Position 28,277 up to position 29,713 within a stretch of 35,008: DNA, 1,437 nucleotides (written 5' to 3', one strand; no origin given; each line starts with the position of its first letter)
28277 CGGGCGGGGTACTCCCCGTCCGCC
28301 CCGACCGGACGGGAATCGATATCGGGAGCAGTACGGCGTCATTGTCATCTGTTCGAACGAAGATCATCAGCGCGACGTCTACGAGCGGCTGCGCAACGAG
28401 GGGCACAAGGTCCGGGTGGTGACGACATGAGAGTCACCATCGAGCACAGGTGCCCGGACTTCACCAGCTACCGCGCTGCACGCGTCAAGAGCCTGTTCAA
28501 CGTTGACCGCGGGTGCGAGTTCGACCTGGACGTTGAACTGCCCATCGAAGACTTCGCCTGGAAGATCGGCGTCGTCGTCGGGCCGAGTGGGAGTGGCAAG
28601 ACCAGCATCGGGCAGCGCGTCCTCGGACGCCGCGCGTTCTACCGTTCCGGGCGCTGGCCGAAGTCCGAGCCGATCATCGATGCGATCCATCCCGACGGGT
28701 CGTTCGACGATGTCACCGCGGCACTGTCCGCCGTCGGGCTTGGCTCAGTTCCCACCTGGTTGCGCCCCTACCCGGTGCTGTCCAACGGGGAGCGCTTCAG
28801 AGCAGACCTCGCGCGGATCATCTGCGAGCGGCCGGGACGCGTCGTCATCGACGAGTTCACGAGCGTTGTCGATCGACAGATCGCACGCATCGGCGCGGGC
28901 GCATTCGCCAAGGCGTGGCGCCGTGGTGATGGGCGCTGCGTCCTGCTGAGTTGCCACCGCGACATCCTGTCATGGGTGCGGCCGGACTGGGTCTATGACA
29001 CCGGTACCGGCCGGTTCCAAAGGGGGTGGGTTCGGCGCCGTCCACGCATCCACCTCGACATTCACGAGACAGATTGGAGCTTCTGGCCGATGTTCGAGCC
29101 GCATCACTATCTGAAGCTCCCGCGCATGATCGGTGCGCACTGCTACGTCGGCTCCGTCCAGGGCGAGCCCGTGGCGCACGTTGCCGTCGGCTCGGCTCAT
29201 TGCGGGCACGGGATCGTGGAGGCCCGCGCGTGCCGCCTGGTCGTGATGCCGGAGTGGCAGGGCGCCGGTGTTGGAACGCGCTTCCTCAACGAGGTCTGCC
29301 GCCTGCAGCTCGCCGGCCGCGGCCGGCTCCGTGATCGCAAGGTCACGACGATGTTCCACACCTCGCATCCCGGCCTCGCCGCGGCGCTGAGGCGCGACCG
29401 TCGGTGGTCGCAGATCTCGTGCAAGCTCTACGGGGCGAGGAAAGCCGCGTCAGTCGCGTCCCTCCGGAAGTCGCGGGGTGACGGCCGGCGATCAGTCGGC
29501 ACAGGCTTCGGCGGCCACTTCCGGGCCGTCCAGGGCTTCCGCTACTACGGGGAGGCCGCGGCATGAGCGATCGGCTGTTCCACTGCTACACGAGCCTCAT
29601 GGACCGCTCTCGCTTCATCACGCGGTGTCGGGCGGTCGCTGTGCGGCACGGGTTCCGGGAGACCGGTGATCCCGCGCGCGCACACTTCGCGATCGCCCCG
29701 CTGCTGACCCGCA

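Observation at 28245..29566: ABC-type ATPase fused to a GNAT acyltransferase, with a coupled 61-aa leader protein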

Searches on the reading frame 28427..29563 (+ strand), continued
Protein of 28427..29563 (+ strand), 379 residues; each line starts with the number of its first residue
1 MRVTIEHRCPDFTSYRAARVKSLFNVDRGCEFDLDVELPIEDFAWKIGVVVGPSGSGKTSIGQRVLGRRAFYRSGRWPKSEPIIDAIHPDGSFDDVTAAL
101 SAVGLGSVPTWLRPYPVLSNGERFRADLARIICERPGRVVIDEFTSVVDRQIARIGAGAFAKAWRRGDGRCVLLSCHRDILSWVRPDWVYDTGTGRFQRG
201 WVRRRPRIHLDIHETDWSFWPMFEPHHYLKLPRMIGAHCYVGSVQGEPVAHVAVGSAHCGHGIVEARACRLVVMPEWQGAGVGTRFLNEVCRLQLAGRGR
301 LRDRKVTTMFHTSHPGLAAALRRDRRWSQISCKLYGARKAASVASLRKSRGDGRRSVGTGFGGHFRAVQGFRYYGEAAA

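Call 71: search_protein_families(library=pfam, proteins=[L002:1-603:+, L003:5507-6022:+, L001:7119-7730:+, L084:5128-5598:+], max_evalue=0.01)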
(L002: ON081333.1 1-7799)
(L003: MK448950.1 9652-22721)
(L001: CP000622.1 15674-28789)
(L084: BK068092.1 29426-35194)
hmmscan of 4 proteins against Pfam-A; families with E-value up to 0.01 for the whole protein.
L002:1-603:+ (201 aa): 0 families

L003:5507-6022:+ (172 aa): 1 family
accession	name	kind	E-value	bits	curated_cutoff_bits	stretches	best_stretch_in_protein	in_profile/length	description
PF02195.25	ParB_N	-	4.7e-12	46.2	26.3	1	8-88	8-93/95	ParB N-terminal domain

L001:7119-7730:+ (204 aa): 1 family
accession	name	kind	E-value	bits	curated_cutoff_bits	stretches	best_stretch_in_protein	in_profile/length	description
PF00551.24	Formyl_trans_N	-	2.9e-21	76.5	26.1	1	68-157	79-168/181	Formyl transferase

L084:5128-5598:+ (157 aa): 1 family
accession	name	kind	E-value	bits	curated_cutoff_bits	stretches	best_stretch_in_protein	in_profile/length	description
PF00551.24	Formyl_trans_N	-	6.1e-12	46.1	26.1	1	34-113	80-159/181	Formyl transferase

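Call 72: search_protein_families(library=padloc, proteins=[window:28427-29563:+, L002:1-603:+], max_evalue=0.01)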
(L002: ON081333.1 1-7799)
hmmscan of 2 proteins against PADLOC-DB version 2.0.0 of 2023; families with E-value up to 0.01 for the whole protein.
window:28427-29563:+ (379 aa): 1 family
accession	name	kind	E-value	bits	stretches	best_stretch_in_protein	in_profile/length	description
PDLC04135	mad3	-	4.4e-07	27.8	1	113-151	259-299/374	mads_3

L002:1-603:+ (201 aa): 1 family
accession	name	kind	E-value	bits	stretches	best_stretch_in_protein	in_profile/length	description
PDLC03229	MTase_II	-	1.2e-07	28.9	1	14-143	15-141/436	Type II methyltransferase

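Call 75: search_protein_families(library=pfam, alignment_id=A4, max_evalue=0.01)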
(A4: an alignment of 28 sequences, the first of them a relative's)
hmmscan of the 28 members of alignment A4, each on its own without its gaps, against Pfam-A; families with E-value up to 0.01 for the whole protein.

A. member 1, L004:129-749:+ (207 aa): 0 families

B. families by the number of members that match (of 28 scanned): 3 families
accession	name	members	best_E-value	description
PF02195.25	ParB_N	15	1.6e-08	ParB N-terminal domain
PF22640.1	ManC_GMP_beta-helix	2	0.00045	MannoseP isomerase/GMP-like beta-helix domain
PF18152.6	DAHP_snth_FXD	1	0.0032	DAHP synthase ferredoxin-like domain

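Call 76: predict_structure(alignment_id=A3)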
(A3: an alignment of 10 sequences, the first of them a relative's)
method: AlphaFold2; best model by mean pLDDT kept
length: 579 residues; sequences in the alignment: 10
mean_pLDDT: 71.4   pTM: 0.54
mean pLDDT of the five models: 71.4, 70.3, 69.8, 68.2, 61.7
residues with pLDDT >= 90: 42; 70-90: 364; 50-70: 75; < 50: 98
segments of 3 or more residues with pLDDT < 50: 1-17, 129-170, 201-219, 553-570
pLDDT, mean of each block of 10 residues (from residue 1): 26 42 86 79 74 62 87 85 85 81 70 68 65 33 40 37 36 67 79 68 40 43 70 71 62 76 80 88 83 71 79 76 73 72 82 82 81 79 80 89 90 83 81 79 88 73 84 88 78 83 79 90 85 75 84 40 37 76
secondary structure, 60 per line:
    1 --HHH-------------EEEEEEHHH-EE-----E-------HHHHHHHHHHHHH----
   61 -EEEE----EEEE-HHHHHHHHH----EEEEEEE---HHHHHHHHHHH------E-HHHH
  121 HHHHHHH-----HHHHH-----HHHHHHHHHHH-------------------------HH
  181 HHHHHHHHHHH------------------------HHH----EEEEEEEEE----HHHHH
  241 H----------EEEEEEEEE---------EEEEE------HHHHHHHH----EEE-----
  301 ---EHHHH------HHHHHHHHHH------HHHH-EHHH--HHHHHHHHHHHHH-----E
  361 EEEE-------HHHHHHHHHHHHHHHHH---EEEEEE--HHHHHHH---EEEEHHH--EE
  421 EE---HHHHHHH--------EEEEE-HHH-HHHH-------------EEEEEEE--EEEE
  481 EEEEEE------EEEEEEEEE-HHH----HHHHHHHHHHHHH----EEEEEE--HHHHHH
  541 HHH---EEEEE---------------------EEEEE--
elements in order: E19-24 H44-56 E62-65 E70-73 H75-83 E88-94 H98-108 H117-127 H133-137 H143-153 H179-191 E223-231 H236-241 E252-260 E270-274 H281-288 E293-295 H305-308 H315-324 H331-334 H342-354 E360-364 H372-388 E392-397 H400-406 E410-413 E419-422 H426-432 E441-445 H451-454 E468-474 E477-486 E493-501 H510-522 E527-532 H535-543 E547-551 E573-577

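Call 78: fold_search(model_id=the predicted structure, library=viral)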
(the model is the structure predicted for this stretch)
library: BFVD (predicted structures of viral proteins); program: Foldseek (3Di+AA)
matches with E <= 10: 1148; with E <= 0.001: 36
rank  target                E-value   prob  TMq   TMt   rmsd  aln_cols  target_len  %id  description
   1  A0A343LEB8            3.6e-28  1.00  0.70  0.72   6.3       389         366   24  Putative GNAT family N-acetyltransferase [Leptospira phage LE4]
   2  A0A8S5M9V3            5.5e-09  1.00  0.33  0.19   6.0       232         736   18  Head protein [Podoviridae sp. ctbO711]
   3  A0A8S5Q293            7.4e-09  1.00  0.32  0.23   5.8       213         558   18  ABC-type multidrug transport system, ATPase and permease component [Myoviridae sp. ctMYT7]
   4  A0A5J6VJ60            8.5e-08  1.00  0.34  0.23   5.2       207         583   16  ABC transporter [Megaviridae environmental sample]
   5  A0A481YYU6            1.0e-07  1.00  0.34  0.42   5.4       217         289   16  ABC transporter [Marseillevirus LCMAC202]
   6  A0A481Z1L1            1.6e-07  1.00  0.32  0.29   6.0       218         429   17  ABC transporter [Pithovirus LCPAC001]
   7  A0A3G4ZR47            3.3e-07  1.00  0.33  0.24   6.3       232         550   13  ABC transporter [Terrestrivirus sp.]
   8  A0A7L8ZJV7            8.3e-07  1.00  0.29  0.39   4.6       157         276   20  DNA polymerase [Enterococcus phage 9184]
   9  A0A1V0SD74            8.3e-07  1.00  0.34  0.25   5.8       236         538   15  ABC transporter [Indivirus ILV1]
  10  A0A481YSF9            1.1e-06  1.00  0.32  0.46   7.2       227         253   13  ABC transporter [Marseillevirus LCMAC101]
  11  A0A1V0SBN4            1.3e-06  1.00  0.35  0.25   6.7       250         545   14  ABC transporter [Catovirus CTV1]
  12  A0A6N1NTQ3            2.0e-06  1.00  0.34  0.26   5.9       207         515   13  ABC transporter [Tupanvirus soda lake]
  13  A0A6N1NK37            2.2e-06  1.00  0.33  0.24   6.4       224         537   17  ATP binding cassette sub family F [Tupanvirus soda lake]
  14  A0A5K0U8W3            2.5e-06  1.00  0.32  0.19   5.7       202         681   17  ABC transporter domain-containing protein [Yasminevirus sp. GU-2018]
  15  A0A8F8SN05            3.8e-06  1.00  0.32  0.27   4.7       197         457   17  (no name in the UniProt tables at hand)
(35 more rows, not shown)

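Call 85: search_protein_families(library=phrogs, proteins=[L005:7308-9203:+, L015:6906-8549:+, L017:7262-8854:+, L030:7050-9734:+, L040:6816-10283:+, L046:7284-8951:+, L059:8336-10075:+, L070:6948-8231:+, L074:8007-9887:+, L082:7973-10012:+], max_evalue=0.00001)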
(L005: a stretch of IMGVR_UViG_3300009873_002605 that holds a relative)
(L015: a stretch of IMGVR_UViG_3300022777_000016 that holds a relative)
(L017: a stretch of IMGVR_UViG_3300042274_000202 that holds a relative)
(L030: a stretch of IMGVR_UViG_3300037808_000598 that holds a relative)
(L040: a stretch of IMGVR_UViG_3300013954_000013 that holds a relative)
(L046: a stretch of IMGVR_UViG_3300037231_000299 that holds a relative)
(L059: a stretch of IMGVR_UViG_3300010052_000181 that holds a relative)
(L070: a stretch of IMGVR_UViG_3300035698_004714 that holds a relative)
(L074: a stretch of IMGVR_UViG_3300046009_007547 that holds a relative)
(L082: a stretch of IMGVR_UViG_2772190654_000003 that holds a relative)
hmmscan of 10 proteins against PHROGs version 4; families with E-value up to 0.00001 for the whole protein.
L005:7308-9203:+ (632 aa): 10 families
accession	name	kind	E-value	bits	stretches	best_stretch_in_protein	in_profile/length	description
phrog_15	-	head and packaging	5.2e-240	801.3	1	23-614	344-945/1330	terminase large subunit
phrog_21311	-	head and packaging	2.8e-40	139.5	1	116-309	4-192/218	terminase large subunit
phrog_16406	-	unknown function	8.6e-35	121.5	1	241-589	19-384/601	-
phrog_15657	-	unknown function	4.3e-30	106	1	311-518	24-229/230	-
phrog_3028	-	unknown function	1.3e-28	101.3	1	435-587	2-158/203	-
phrog_675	-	head and packaging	9.3e-27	94.5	1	35-379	23-348/576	terminase large subunit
phrog_3925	-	head and packaging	7.3e-22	78.7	1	25-138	32-142/150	terminase large subunit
phrog_4145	-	head and packaging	1.1e-15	58.6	1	26-209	21-202/209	terminase large subunit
phrog_23163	-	unknown function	2.1e-11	44.6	1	29-138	19-128/130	-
phrog_12089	-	unknown function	4.9e-07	30.6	1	504-585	66-140/208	-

L015:6906-8549:+ (548 aa): 0 families

L017:7262-8854:+ (531 aa): 6 families
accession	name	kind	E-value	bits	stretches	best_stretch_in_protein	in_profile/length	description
phrog_38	-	head and packaging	2.6e-111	374.6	1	15-507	266-719/760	terminase large subunit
phrog_4758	-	head and packaging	1.8e-58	198.8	1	14-245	9-230/243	terminase large subunit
phrog_5573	-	head and packaging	1.5e-50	173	1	249-487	9-236/250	terminase large subunit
phrog_30251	-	head and packaging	3.1e-15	56.5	1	76-240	57-228/799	terminase large subunit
phrog_979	-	head and packaging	5e-15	56.2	1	310-491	412-605/642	terminase large subunit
phrog_12171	-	head and packaging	1.5e-06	29.3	1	401-498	20-108/110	terminase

L030:7050-9734:+ (895 aa): 0 families

L040:6816-10283:+ (1156 aa): 12 families
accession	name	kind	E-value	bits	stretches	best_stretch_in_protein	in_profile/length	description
phrog_24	-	tail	1.5e-145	488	1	23-973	47-941/1151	tail length tape measure protein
phrog_2335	-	tail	3.3e-96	324.6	1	342-1153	845-1534/1536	tail length tape measure protein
phrog_25966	-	tail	4.2e-69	234.3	1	191-702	37-526/1651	tail length tape measure protein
phrog_4498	-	tail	1.8e-50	173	1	199-478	52-331/381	tail length tape measure protein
phrog_3827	-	tail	4.9e-49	168.6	2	192-393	188-385/393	tail length tape measure protein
phrog_20739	-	tail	7.9e-42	144.6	1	271-480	70-279/336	tail length tape measure protein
phrog_5918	-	unknown function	2.2e-27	97.1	1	272-425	294-447/448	-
phrog_13338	-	unknown function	1.6e-16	60.8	1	442-1058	291-829/903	-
phrog_9745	-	unknown function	2.9e-15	57.2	1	189-256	42-109/120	-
phrog_34721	-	unknown function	4.6e-09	36.5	1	270-461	61-258/489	-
phrog_971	-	lysis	4.2e-08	33.3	1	992-1068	775-858/1338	endolysin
phrog_1107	-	tail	8.8e-08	31.5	1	542-1008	747-1141/1252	tail length tape measure protein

L046:7284-8951:+ (556 aa): 6 families
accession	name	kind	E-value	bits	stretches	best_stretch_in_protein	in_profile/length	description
phrog_9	-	head and packaging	3.5e-151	506.7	1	13-549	170-672/812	terminase large subunit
phrog_2699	-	head and packaging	1.9e-74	251.4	1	248-544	4-297/315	terminase large subunit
phrog_4914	-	head and packaging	2.3e-42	146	1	4-184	5-196/213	terminase large subunit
phrog_10517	-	head and packaging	3.7e-30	106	1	7-149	34-179/207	terminase large subunit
phrog_7331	-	head and packaging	8.4e-22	77.9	1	458-552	11-104/113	terminase large subunit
phrog_7622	-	head and packaging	4.8e-06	27.3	1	83-194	64-176/224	terminase large subunit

L059:8336-10075:+ (580 aa): 7 families
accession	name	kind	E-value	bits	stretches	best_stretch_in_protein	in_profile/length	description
phrog_9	-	head and packaging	3.3e-92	311.7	1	41-571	182-673/812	terminase large subunit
phrog_7622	-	head and packaging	1.2e-51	176.4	1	18-233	7-220/224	terminase large subunit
phrog_2699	-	head and packaging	2.2e-49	169.1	1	247-569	2-302/315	terminase large subunit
phrog_35587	-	head and packaging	6.5e-39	134.8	1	183-376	5-191/191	terminase large subunit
phrog_11206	-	unknown function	9.8e-24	84.6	1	18-107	7-95/101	-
phrog_7331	-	head and packaging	8.1e-13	49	1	487-567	17-98/113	terminase large subunit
phrog_4914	-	head and packaging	3.4e-06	27.8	1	69-169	81-187/213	terminase large subunit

L070:6948-8231:+ (428 aa): 9 families
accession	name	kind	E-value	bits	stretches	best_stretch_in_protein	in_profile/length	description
phrog_3717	-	head and packaging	2.7e-56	192.1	2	14-180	10-177/277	terminase large subunit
phrog_5653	-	head and packaging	1.7e-48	166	1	243-418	1-181/199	terminase large subunit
phrog_2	-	head and packaging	1e-47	164.4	1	14-420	263-595/807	terminase large subunit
phrog_6672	-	head and packaging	1.1e-35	123.3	1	296-419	5-131/145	terminase large subunit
phrog_10250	-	head and packaging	4.9e-12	47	1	236-421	9-219/228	terminase large subunit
phrog_22023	-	unknown function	6.7e-12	46.9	1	200-306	43-148/153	-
phrog_8711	-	head and packaging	5.6e-11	43.4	1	11-90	9-89/89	terminase large subunit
phrog_979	-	head and packaging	1.8e-09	37.9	1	17-167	154-304/642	terminase large subunit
phrog_18557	-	head and packaging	6.9e-09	36.7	1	349-419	3-75/88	terminase large subunit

L074:8007-9887:+ (627 aa): 9 families
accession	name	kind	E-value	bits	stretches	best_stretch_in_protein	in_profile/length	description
phrog_15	-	head and packaging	6.4e-231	771.2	1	8-623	341-972/1330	terminase large subunit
phrog_16406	-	unknown function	2.6e-41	143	1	257-574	72-383/601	-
phrog_21311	-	head and packaging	8e-41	141.3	1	103-292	2-196/218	terminase large subunit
phrog_15657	-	unknown function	2.7e-36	126.3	1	295-507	28-229/230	-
phrog_675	-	head and packaging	6.2e-32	111.6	1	49-377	43-366/576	terminase large subunit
phrog_3925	-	head and packaging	1.2e-26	94.2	1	13-129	32-144/150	terminase large subunit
phrog_3028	-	unknown function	6.2e-26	92.5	1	418-590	2-167/203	-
phrog_4145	-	head and packaging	1e-16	61.9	1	10-181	16-185/209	terminase large subunit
phrog_12089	-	unknown function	9.7e-07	29.6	1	438-597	3-167/208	-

L082:7973-10012:+ (680 aa): 9 families
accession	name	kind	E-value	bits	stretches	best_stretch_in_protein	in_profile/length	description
phrog_15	-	head and packaging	4.5e-226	755.1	1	2-665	332-948/1330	terminase large subunit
phrog_16406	-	unknown function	3.7e-44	152.4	1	365-638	111-383/601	-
phrog_15657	-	unknown function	1.3e-31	111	1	365-539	33-205/230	-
phrog_21311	-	head and packaging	8.5e-29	102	1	104-295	1-192/218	terminase large subunit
phrog_3028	-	unknown function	9.3e-28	98.5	1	481-637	1-158/203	-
phrog_675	-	head and packaging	1.2e-20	74.3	1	70-277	57-267/576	terminase large subunit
phrog_4145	-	head and packaging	3.8e-13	50.2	1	6-197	9-201/209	terminase large subunit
phrog_12089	-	unknown function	1.2e-11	45.6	1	500-636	1-141/208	-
phrog_3925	-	head and packaging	6.7e-09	36.6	1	2-127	14-140/150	terminase large subunit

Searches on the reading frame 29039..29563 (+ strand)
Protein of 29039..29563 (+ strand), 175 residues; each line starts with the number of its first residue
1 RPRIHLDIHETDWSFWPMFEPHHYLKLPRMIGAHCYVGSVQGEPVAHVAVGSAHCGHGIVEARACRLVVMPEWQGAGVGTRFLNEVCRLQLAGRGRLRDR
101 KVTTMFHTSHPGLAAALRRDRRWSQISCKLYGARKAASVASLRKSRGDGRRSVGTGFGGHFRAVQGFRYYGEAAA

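Call 57: search_solved_structures(query=A2, max_evalue=10, show_alignments=3)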
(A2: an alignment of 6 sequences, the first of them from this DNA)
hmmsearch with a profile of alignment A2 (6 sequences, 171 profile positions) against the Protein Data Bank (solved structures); distinct sequences matched with E-value up to 10: 35.
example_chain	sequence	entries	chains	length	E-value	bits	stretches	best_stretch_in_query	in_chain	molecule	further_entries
2bei_A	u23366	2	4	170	0.011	18.9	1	67-91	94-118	Diamine acetyltransferase 2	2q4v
4e2a_A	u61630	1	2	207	0.011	18.9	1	30-84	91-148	Putative acetyltransferase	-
2ae6_A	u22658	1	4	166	0.02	18.1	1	28-90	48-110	acetyltransferase, GNAT family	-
6yzz_A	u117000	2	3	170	0.032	17.5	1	30-91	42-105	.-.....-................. 50 | Acyl-CoA N-acyltransferases (NAT) superfamily protein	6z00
1wwz_A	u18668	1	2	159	0.15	15.2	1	29-84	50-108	hypothetical protein PH1933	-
2fxf_A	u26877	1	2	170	0.18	15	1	68-118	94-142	Diamine acetyltransferase 1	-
2b4d_A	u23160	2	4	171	0.18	15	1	68-118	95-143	Diamine acetyltransferase 1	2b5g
2b3u_A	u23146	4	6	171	0.18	15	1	68-118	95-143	Diamine acetyltransferase 1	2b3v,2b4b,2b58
2jev_A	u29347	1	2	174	0.18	15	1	68-118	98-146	DIAMINE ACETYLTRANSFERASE 1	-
2f5i_A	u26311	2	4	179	0.19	14.9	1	68-118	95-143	Diamine acetyltransferase 1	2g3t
1ghe_A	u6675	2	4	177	0.22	14.7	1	37-92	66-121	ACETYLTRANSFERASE | TABTOXIN RESISTANCE PROTEIN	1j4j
3bj7_A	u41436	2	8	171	0.24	14.6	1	68-118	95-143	Diamine acetyltransferase 1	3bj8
7mq8_NJ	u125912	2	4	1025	0.26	14.5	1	63-97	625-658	RNA cytidine acetyltransferase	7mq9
6wqb_A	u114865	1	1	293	0.27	14.4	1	47-98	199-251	N-terminal acetyltransferase, GNAT family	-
9j3c_A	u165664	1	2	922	0.27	14.4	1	63-97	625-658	RNA cytidine acetyltransferase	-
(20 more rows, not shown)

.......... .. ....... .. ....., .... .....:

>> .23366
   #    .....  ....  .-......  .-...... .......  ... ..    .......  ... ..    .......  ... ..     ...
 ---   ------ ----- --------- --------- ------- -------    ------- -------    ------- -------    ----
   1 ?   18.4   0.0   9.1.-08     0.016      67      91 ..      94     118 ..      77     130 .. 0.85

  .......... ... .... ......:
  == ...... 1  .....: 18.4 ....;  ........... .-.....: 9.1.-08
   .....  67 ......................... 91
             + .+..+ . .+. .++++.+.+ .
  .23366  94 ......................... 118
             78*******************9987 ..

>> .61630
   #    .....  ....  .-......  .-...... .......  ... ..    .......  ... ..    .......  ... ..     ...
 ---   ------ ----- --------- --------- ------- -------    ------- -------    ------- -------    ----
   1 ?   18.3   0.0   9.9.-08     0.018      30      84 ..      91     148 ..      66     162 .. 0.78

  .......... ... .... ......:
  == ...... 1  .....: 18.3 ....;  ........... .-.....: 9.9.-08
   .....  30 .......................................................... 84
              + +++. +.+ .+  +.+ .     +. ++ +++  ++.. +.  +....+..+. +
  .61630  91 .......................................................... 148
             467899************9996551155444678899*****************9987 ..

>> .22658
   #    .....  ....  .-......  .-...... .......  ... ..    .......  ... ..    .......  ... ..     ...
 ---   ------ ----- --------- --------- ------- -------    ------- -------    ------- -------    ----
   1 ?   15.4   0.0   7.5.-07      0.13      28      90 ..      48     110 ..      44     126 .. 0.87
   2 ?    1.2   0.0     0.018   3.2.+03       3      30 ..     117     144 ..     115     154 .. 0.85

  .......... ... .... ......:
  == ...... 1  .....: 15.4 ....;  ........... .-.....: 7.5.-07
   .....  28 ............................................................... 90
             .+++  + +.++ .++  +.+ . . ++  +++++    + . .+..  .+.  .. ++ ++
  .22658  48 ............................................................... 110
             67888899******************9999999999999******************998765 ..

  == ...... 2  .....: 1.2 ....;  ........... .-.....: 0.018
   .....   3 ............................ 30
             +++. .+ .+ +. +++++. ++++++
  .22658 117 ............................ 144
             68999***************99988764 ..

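Call 58: search_protein_families(library=pfam, alignment_id=A2, max_evalue=0.1)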
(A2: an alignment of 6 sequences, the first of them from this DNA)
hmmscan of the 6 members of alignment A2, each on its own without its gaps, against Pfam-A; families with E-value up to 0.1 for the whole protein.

A. member 1, seq(175 aa): 3 families
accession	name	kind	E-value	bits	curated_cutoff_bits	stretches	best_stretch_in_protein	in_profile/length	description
PF13508.13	Acetyltransf_7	-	5e-06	27.2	27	1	33-95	3-61/84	Acetyltransferase (GNAT) domain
PF00583.31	Acetyltransf_1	-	0.00014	22.5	20.7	1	7-88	3-86/116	Acetyltransferase (GNAT) family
PF13673.13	Acetyltransf_10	-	0.0063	16.9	23.6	1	39-89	37-79/128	Acetyltransferase (GNAT) domain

B. families by the number of members that match (of 6 scanned): 4 families
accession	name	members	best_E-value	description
PF00583.31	Acetyltransf_1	6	1.1e-09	Acetyltransferase (GNAT) family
PF13508.13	Acetyltransf_7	6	1.7e-07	Acetyltransferase (GNAT) domain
PF13673.13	Acetyltransf_10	5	0.00062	Acetyltransferase (GNAT) domain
PF08445.16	FR47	2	0.008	FR47-like protein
